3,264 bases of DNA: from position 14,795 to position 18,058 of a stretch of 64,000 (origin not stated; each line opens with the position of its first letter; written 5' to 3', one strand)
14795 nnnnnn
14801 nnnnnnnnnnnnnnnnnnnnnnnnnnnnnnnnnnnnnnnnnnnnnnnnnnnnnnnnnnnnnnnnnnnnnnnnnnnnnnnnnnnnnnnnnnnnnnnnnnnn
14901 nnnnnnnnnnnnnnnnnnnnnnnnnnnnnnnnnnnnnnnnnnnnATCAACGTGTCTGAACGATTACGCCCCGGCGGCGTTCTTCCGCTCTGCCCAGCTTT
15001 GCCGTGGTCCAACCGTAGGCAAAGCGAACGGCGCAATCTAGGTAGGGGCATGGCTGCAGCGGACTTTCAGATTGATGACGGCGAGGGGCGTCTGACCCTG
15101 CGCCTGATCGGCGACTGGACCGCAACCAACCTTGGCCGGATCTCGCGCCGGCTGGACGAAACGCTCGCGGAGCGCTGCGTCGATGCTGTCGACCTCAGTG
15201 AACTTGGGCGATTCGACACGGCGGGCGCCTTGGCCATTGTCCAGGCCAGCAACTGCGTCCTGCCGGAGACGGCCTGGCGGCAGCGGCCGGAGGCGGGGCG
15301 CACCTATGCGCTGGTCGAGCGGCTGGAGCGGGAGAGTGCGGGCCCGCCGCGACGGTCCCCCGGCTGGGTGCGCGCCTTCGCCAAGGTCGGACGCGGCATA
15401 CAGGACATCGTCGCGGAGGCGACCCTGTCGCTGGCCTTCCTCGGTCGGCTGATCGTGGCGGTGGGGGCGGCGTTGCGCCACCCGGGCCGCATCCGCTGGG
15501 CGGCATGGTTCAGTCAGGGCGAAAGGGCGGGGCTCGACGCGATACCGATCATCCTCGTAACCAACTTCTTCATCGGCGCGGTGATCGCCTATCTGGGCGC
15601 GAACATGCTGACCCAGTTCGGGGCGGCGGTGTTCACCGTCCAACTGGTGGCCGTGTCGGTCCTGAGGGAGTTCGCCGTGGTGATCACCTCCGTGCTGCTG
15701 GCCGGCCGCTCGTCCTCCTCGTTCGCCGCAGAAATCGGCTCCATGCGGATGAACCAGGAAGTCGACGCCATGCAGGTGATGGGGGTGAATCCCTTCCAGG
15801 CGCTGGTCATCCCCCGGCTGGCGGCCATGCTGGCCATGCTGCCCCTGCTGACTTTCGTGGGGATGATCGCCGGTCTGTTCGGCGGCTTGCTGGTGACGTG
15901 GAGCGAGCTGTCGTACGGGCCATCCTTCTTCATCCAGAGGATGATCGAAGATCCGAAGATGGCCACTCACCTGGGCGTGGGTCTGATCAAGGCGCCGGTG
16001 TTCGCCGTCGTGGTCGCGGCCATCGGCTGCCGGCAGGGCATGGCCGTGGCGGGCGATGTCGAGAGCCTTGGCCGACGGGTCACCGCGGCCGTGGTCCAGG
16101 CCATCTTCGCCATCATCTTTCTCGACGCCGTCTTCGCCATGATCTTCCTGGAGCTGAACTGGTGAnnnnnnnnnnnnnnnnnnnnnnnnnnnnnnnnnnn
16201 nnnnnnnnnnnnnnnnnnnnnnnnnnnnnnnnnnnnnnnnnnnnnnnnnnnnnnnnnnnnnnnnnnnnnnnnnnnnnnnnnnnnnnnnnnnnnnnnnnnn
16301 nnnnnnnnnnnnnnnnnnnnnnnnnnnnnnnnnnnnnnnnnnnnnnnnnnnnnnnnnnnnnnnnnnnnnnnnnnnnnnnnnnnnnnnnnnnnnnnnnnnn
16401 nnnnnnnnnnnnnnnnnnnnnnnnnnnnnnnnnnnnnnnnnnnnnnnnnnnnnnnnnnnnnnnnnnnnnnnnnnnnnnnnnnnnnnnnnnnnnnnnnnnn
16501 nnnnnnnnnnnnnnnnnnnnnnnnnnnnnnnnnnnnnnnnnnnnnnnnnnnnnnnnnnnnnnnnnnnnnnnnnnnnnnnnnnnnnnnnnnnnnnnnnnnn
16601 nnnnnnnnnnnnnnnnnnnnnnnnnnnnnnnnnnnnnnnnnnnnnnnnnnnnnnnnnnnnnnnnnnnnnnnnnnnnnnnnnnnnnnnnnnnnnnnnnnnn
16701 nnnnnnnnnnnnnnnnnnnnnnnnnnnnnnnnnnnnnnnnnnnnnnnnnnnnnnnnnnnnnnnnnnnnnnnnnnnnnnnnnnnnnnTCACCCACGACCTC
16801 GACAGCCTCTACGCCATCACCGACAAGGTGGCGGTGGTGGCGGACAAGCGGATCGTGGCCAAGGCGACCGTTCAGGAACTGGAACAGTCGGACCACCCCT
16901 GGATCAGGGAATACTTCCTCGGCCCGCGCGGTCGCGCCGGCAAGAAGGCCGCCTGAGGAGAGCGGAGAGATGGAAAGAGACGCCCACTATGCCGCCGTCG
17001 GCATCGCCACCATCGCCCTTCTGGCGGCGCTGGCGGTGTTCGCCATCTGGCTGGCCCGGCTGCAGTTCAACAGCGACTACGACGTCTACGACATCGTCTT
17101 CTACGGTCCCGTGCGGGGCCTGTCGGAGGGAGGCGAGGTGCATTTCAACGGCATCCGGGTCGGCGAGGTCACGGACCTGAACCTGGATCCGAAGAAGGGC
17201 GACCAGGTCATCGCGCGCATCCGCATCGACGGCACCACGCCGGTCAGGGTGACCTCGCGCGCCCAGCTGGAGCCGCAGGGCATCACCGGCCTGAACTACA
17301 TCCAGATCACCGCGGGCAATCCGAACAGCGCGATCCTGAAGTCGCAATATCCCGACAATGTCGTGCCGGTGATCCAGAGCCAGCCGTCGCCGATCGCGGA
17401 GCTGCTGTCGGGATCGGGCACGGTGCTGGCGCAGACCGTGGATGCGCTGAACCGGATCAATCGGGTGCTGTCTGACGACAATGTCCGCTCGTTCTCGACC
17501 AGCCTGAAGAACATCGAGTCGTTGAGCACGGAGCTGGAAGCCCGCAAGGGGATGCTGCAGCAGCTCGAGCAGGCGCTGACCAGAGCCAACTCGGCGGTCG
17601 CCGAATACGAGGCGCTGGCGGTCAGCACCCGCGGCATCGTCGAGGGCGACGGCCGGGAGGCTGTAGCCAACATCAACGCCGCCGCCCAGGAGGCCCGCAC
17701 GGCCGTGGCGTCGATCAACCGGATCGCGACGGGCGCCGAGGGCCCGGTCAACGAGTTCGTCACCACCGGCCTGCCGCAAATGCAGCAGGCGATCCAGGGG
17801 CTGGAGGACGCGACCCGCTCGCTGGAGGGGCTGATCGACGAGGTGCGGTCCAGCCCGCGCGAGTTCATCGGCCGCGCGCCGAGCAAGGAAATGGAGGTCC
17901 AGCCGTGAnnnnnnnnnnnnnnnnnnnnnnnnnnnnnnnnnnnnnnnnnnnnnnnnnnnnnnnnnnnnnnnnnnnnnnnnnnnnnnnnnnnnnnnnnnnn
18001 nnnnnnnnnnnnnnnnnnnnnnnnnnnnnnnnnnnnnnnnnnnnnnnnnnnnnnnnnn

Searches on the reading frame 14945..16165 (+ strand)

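Call 39: search_protein_families(library=pfam, proteins=[window:14945-16165:+], max_evalue=0.00001)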
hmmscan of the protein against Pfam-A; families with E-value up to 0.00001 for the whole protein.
window:14945-16165:+ (406 aa): 1 family
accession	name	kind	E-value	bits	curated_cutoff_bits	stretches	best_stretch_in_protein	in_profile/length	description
PF02405.21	MlaE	-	2.1e-65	220.8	22.5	1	190-400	3-212/212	Permease MlaE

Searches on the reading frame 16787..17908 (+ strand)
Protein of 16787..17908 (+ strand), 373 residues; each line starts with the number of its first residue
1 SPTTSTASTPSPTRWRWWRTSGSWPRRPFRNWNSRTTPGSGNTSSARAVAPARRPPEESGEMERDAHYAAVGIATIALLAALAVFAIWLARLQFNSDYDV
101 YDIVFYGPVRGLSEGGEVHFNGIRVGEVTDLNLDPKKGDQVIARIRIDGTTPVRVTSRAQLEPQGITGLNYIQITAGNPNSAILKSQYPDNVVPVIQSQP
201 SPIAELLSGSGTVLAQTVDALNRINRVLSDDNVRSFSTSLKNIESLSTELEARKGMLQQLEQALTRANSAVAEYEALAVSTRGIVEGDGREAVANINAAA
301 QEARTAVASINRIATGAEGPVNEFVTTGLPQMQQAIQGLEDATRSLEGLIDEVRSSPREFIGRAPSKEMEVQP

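Call 39: search_protein_families(library=pfam, proteins=[window:16787-17908:+], max_evalue=0.00001)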
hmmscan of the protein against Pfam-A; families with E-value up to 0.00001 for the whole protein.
window:16787-17908:+ (373 aa): 1 family
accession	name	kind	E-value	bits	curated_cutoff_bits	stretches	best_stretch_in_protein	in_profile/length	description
PF02470.25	MlaD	-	6.2e-16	58.9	25.1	1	101-177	3-81/81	MlaD protein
